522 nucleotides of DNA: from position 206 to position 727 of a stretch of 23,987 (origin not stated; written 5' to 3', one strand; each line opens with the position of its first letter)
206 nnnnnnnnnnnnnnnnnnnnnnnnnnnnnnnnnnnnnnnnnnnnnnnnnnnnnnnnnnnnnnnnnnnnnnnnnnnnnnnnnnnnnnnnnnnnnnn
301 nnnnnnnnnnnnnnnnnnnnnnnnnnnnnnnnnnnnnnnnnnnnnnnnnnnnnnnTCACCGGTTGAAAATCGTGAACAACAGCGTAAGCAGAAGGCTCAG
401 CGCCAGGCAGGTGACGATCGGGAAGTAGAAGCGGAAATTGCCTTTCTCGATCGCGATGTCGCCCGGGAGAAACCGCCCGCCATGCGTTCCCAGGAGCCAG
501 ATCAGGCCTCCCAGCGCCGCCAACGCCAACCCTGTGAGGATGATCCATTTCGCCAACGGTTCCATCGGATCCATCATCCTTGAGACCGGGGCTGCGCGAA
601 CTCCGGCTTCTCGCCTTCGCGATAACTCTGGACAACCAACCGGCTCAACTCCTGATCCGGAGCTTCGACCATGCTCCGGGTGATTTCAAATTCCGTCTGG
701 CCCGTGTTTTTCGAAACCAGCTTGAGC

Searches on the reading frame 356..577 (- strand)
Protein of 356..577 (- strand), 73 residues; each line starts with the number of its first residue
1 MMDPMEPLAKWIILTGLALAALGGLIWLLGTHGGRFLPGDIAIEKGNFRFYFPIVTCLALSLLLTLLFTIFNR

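Call 3: search_protein_families(library=pfam, proteins=[window:356-577:-], max_evalue=0.01)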
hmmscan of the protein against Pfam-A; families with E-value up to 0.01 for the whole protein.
window:356-577:- (73 aa): 1 family
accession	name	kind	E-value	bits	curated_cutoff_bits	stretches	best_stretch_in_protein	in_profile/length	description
PF11146.13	DUF2905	-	8.3e-21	74.4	22.2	1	9-71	1-64/64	Protein of unknown function (DUF2905)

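Call 4: search_protein_families(library=ncbifam, proteins=[window:356-577:-], max_evalue=0.01)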
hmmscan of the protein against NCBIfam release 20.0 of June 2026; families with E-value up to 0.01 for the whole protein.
window:356-577:- (73 aa): 0 families

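Call 27: find_homologous_proteins(query=window:359-577:-, max_evalue=0.001)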
Query window:359-577:- (73 aa): 56 proteins with E <= 0.001 among 64 candidates.
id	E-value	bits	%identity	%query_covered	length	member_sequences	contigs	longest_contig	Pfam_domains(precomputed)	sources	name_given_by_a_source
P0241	2.0e-37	144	100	95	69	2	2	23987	PF11146.14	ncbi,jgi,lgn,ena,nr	ncbi:MAG: DUF2905 domain-containing protein [Verrucomicrobia bacterium]|nr:DUF2905 domain-containing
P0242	1.4e-18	84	63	73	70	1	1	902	PF11146.14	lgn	-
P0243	5.1e-17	79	59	73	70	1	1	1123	PF11146.14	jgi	jgi:hypothetical protein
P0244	1.9e-16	77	56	78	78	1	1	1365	PF11146.14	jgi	jgi:hypothetical protein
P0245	9.2e-16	75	52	95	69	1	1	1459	PF11146.14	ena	-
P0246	2.2e-15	74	56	78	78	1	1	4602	PF11146.14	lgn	-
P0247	2.6e-15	74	54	78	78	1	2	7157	PF11146.14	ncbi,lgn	-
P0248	3.3e-15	74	62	84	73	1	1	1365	PF11146.14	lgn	-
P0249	1.2e-14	72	61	79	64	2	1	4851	PF11146.14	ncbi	ncbi:MAG: DUF2905 domain-containing protein, partial [Verrucomicrobiia bacterium]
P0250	2.4e-14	71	58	99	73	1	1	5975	PF11146.14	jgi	jgi:hypothetical protein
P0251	3.9e-14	70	65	40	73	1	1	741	PF11146.14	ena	-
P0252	5.0e-14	70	56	64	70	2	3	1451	PF11146.14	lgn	-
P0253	7.4e-14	69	95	29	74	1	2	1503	PF11146.14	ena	-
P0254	1.5e-13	68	64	60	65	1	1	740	PF11146.14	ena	-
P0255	1.5e-13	68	95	29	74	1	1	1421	PF11146.14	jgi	-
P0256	1.8e-13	68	60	68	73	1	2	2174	PF11146.14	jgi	jgi:hypothetical protein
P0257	2.9e-13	67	78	51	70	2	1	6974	PF11146.14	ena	-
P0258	2.9e-13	67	53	73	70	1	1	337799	PF11146.14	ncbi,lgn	ncbi:MAG: DUF2905 family protein [Sumerlaeia bacterium]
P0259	8.8e-13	66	71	29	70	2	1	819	PF11146.14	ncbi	-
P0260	1.5e-12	65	95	29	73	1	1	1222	PF11146.14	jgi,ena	-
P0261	1.8e-12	65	73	29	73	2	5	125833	PF11146.14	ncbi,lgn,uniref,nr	ncbi:MAG TPA: DUF2905 domain-containing protein [Calditerricola sp.]|uniref:DUF2905 domain-containin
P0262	4.6e-12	64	68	36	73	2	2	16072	PF11146.14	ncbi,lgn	ncbi:MAG TPA: DUF2905 domain-containing protein [Calditerricola sp.]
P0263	5.2e-12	63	74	26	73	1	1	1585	PF11146.14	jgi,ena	jgi:membrane protein implicated in regulation of membrane protease activity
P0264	7.6e-12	63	67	29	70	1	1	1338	PF11146.14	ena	-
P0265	3.0e-11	61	56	84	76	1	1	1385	PF11146.14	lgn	-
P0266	3.7e-11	61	47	67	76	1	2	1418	PF11146.14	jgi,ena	-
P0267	4.0e-11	61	70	51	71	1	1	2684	PF11146.14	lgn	-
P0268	7.2e-11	60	47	67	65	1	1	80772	PF11146.14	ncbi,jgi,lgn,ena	-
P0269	7.3e-11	60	70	51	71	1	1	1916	PF11146.14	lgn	-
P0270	8.2e-11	60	75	33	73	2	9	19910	PF11146.14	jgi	jgi:Protein of unknown function (DUF2905).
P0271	1.4e-10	59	81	22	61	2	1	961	PF11146.14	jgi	-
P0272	1.9e-10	58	52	84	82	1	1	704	PF11146.14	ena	-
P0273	2.5e-10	58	67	49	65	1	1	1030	PF11146.14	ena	-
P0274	2.7e-10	58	54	63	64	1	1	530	PF11146.14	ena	-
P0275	4.5e-10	57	62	51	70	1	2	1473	PF11146.14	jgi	jgi:hypothetical protein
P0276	5.6e-10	57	65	51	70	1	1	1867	PF11146.14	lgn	-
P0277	8.1e-10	56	62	51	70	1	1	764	PF11146.14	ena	-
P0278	1.2e-9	56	69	49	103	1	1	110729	PF11146.14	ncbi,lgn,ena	-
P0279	1.2e-9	56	53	71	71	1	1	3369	PF11146.14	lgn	-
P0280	2.3e-9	55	76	23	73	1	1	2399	PF11146.14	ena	-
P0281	2.6e-9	55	69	62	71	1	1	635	PF11146.14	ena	-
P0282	4.0e-9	54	45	71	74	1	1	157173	PF11146.14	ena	-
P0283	9.7e-9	53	68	51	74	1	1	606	PF11146.14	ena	-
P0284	1.4e-8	52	50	75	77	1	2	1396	PF11146.14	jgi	jgi:hypothetical protein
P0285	1.4e-8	52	49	71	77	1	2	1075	PF11146.14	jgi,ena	-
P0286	2.0e-8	52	49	99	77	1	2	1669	PF11146.14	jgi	-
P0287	2.3e-8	52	49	71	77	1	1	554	PF11146.14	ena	-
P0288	2.5e-8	52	49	71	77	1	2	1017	PF11146.14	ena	-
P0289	2.9e-8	52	50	74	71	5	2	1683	PF11146.14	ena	-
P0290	1.4e-7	49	65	51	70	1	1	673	PF11146.14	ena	-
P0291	1.6e-7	49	43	78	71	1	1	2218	PF11146.14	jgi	jgi:Protein of unknown function (DUF2905)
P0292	3.0e-7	48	63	26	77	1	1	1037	PF11146.14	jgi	jgi:hypothetical protein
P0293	1.8e-6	46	60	59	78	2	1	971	PF11146.14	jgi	-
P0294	4.2e-6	45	40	78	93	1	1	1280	PF11146.14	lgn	-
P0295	5.6e-5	41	72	44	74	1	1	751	PF11146.14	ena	-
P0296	7.1e-4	38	41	63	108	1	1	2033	PF11146.14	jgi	jgi:Protein of unknown function (DUF2905)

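Call 48: find_encoding_contigs(protein=P0247, flank=4000, max_places=3)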
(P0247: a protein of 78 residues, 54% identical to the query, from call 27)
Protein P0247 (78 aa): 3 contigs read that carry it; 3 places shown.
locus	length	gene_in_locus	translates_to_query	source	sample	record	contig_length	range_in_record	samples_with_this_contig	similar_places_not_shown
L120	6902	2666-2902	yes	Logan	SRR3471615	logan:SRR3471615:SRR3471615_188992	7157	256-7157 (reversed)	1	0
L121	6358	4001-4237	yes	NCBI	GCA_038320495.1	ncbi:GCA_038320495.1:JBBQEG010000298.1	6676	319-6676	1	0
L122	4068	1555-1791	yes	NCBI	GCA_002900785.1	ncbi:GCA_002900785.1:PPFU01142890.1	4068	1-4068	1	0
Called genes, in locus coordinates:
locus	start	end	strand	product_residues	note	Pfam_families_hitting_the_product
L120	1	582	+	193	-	?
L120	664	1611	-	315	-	PF05227:CHASE3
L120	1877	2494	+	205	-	PF01625:PMSR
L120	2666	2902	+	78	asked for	PF11146:DUF2905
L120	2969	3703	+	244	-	-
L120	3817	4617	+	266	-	PF01430:HSP33 (weak)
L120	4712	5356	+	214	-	PF04973:NMN_transporter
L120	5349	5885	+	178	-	PF13521:AAA_28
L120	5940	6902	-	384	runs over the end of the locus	PF00465:Fe-ADH, PF13685:Fe-ADH_2, PF25137:ADH_Fe_C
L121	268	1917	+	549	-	PF00005:ABC_tran, PF02463:SMC_N (faint), PF13476:AAA_23 (faint), PF13191:AAA_16 (faint), PF13238:AAA_18 (faint), PF13304:AAA_21 (faint), PF12848:ABC_tran_Xtn, PF00005:ABC_tran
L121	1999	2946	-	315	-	PF05227:CHASE3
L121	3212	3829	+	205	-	PF01625:PMSR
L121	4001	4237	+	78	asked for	PF11146:DUF2905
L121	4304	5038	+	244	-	-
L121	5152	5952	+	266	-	PF01430:HSP33 (weak)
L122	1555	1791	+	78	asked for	PF11146:DUF2905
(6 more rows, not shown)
